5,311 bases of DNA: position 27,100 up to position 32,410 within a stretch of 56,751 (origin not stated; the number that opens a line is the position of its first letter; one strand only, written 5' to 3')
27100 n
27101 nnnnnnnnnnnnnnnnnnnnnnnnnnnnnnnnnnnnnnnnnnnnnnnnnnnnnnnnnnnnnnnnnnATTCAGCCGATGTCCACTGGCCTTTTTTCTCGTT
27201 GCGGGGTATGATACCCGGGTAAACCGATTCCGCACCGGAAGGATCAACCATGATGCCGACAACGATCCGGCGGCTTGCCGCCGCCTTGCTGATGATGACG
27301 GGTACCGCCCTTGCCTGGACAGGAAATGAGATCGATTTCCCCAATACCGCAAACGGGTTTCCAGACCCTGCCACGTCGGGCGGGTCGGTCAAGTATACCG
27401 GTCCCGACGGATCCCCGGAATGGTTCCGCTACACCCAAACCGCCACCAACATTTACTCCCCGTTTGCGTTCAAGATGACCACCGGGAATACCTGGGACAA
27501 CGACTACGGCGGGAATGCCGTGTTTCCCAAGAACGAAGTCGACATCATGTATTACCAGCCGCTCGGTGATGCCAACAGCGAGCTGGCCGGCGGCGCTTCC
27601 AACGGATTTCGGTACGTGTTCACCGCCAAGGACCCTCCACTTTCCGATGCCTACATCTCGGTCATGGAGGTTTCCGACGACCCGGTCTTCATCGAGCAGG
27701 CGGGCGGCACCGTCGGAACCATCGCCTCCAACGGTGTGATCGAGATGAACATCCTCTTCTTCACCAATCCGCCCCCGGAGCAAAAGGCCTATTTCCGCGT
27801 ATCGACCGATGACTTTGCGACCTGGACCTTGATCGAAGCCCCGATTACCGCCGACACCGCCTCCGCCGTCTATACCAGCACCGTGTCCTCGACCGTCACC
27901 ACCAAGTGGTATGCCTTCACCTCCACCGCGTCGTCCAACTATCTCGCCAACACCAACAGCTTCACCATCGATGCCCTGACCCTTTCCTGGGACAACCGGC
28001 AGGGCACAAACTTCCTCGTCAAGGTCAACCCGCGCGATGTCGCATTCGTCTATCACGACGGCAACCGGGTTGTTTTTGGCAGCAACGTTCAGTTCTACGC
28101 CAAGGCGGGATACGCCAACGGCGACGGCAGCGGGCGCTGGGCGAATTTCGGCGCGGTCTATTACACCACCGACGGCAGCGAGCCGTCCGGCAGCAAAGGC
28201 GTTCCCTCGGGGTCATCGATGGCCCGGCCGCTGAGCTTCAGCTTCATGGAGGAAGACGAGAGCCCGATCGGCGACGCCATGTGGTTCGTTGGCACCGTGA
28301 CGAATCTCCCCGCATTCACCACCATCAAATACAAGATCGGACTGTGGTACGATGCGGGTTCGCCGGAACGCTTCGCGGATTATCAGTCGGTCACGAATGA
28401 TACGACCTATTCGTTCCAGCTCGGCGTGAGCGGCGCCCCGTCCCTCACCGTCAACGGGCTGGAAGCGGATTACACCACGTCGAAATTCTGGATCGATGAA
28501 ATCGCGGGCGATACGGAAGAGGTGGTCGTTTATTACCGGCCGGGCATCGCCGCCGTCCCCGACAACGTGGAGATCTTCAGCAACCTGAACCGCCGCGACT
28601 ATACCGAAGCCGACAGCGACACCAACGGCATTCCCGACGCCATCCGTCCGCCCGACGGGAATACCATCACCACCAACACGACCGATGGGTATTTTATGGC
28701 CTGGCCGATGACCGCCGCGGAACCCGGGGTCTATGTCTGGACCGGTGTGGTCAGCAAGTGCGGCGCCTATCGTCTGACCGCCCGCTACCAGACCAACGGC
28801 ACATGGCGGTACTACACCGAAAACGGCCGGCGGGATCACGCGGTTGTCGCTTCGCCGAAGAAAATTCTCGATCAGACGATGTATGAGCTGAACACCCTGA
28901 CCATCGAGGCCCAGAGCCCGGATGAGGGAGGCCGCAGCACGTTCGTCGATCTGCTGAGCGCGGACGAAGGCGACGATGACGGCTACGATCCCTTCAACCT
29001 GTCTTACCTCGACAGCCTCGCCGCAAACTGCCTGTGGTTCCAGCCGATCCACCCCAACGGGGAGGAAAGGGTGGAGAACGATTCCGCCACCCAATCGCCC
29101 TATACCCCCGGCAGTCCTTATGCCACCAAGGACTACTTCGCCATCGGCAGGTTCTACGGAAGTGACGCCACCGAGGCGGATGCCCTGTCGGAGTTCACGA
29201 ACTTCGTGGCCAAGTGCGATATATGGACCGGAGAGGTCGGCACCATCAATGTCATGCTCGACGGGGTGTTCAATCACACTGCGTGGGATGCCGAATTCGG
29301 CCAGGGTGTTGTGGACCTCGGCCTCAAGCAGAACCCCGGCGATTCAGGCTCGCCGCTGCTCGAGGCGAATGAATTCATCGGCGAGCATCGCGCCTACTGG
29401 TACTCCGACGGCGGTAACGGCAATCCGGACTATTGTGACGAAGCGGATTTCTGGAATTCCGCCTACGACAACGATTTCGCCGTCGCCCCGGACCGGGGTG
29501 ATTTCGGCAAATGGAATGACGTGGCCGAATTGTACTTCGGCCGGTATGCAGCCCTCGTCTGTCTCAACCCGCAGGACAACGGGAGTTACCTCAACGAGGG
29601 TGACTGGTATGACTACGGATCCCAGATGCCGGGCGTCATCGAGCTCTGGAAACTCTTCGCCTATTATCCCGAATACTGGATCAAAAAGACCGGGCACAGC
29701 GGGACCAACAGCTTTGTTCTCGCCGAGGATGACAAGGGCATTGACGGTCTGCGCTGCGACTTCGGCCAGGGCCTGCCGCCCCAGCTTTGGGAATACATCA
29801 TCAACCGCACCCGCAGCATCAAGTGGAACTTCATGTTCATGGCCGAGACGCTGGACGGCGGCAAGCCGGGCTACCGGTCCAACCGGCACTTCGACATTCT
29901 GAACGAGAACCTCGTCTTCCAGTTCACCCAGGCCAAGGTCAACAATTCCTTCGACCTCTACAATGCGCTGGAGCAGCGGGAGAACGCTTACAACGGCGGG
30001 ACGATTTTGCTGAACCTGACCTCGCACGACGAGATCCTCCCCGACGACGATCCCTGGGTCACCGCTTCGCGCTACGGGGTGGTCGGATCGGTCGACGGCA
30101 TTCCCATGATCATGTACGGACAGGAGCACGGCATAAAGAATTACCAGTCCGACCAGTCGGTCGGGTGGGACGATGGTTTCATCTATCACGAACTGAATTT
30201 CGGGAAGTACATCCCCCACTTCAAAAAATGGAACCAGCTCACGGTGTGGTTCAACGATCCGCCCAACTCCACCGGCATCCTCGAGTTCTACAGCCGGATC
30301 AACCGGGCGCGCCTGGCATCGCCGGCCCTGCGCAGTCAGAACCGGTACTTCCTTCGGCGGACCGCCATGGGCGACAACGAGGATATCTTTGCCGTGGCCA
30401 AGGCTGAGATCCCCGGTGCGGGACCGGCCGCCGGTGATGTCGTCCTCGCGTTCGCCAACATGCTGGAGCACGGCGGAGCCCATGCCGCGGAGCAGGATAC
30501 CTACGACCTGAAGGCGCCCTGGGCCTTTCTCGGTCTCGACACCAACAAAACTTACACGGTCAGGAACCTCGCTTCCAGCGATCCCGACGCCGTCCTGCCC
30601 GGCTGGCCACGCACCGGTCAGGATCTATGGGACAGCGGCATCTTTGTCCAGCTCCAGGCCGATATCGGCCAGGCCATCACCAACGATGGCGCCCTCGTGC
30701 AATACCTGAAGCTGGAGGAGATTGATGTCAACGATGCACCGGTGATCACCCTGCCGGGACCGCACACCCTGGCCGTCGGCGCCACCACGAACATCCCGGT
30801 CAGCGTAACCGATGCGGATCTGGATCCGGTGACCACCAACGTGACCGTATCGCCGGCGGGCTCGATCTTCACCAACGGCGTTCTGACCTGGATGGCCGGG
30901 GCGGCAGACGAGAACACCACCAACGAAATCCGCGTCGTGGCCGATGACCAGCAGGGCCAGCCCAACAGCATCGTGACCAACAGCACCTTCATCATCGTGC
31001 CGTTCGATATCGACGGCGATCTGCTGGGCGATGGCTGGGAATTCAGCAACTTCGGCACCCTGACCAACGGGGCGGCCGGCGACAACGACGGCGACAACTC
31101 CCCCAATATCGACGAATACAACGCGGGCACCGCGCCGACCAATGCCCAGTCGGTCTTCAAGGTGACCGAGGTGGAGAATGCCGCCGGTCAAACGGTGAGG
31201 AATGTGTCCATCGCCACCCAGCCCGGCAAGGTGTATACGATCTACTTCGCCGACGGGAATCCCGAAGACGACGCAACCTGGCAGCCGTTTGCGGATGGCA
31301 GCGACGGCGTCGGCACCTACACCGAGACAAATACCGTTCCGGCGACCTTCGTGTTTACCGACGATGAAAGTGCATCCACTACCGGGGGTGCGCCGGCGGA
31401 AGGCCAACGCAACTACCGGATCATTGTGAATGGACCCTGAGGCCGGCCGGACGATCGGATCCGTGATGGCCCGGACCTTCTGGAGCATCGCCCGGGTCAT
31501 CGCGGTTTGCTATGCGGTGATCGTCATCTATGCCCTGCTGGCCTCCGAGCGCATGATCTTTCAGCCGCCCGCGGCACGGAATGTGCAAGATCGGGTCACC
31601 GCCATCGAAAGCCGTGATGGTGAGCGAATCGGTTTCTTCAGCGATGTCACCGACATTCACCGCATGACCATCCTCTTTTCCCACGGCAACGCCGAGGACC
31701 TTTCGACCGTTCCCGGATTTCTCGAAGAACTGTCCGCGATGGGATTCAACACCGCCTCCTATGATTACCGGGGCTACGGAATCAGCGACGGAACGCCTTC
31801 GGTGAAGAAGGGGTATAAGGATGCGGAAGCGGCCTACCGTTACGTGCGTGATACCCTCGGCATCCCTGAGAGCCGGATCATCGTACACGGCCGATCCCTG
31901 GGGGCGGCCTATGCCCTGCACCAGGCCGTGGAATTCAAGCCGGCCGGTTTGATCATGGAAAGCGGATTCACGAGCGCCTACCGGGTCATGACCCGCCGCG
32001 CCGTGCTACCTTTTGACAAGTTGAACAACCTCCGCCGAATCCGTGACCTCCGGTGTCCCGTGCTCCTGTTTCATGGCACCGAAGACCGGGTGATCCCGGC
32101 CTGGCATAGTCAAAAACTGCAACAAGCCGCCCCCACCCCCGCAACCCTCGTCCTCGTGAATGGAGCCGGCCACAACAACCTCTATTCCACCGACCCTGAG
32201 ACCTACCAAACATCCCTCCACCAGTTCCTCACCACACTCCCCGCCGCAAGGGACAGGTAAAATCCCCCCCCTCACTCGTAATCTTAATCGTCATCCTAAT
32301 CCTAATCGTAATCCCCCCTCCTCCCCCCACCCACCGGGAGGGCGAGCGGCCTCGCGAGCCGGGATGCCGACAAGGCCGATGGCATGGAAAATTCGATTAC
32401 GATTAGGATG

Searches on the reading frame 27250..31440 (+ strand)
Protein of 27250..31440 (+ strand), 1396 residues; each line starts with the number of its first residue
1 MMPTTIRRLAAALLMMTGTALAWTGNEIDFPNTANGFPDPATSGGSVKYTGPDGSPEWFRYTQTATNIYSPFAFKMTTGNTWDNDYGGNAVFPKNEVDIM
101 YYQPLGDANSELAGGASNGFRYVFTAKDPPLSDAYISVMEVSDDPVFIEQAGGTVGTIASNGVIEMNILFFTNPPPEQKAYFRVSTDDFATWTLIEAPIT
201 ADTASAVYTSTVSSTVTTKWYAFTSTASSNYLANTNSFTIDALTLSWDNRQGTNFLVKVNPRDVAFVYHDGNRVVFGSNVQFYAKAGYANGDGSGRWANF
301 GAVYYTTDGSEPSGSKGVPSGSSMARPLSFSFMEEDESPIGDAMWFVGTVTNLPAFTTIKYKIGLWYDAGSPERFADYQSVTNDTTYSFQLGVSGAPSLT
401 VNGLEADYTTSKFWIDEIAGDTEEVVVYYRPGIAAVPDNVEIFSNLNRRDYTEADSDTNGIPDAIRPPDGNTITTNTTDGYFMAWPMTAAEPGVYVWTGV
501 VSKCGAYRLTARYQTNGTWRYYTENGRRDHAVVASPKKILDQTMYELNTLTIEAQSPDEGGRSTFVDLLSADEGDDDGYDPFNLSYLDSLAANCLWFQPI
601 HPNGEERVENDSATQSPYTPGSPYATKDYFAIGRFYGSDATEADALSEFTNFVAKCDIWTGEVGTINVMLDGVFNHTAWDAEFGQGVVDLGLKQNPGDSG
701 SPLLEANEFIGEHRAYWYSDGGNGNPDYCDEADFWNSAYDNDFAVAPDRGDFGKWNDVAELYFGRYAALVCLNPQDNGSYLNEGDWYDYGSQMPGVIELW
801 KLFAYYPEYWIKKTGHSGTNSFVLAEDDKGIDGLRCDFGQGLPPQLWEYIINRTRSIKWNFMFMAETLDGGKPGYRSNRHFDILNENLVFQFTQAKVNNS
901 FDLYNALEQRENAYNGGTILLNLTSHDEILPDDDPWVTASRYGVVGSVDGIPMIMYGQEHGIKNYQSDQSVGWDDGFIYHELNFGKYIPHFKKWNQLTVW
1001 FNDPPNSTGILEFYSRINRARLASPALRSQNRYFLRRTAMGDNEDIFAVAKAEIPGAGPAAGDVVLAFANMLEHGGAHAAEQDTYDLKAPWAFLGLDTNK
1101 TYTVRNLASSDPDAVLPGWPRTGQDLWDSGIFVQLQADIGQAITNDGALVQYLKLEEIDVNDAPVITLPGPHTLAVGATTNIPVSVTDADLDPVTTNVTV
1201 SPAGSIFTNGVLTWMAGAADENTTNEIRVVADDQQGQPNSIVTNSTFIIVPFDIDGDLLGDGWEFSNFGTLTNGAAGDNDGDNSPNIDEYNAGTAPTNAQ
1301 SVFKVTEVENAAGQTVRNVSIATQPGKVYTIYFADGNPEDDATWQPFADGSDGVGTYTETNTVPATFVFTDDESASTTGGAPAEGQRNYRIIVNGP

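Call 24: search_protein_families(library=pfam, proteins=[window:27250-31440:+], max_evalue=0.001)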
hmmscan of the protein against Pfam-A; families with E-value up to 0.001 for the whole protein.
window:27250-31440:+ (1396 aa): 1 family
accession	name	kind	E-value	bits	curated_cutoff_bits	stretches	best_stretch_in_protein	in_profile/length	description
PF00128.31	Alpha-amylase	-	4.9e-06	26.5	22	0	583-685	24-100/446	Alpha amylase, catalytic domain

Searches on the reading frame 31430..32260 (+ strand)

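Call 24: search_protein_families(library=pfam, proteins=[window:31430-32260:+], max_evalue=0.001)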
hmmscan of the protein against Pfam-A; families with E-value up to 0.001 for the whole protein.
window:31430-32260:+ (276 aa): 8 families
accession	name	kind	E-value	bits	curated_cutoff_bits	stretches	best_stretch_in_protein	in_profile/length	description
PF12146.15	Hydrolase_4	-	2.2e-17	63.6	27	2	77-178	3-108/239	Serine aminopeptidase, S33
PF12697.13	Abhydrolase_6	-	3.7e-13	51.1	26.3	2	81-183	1-99/217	Alpha/beta hydrolase family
PF00561.26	Abhydrolase_1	-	3.9e-12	46.8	25.8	2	81-166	3-87/245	alpha/beta hydrolase fold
PF20434.5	BD-FAE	-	9.5e-07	29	26.8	0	204-232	185-213/215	BD-FAE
PF00326.27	Peptidase_S9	-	4.9e-06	26.6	22.6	1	129-251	45-190/213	Prolyl oligopeptidase family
PF02230.22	Abhydrolase_2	-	3.5e-05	24.2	23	1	143-234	100-182/217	Phospholipase/Carboxylesterase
PF08386.16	Abhydrolase_4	-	7.2e-05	23.3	21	1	197-269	22-93/103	TAP-like protein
PF07859.19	Abhydrolase_3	-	0.00041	20.6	25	1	127-176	47-99/210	alpha/beta hydrolase fold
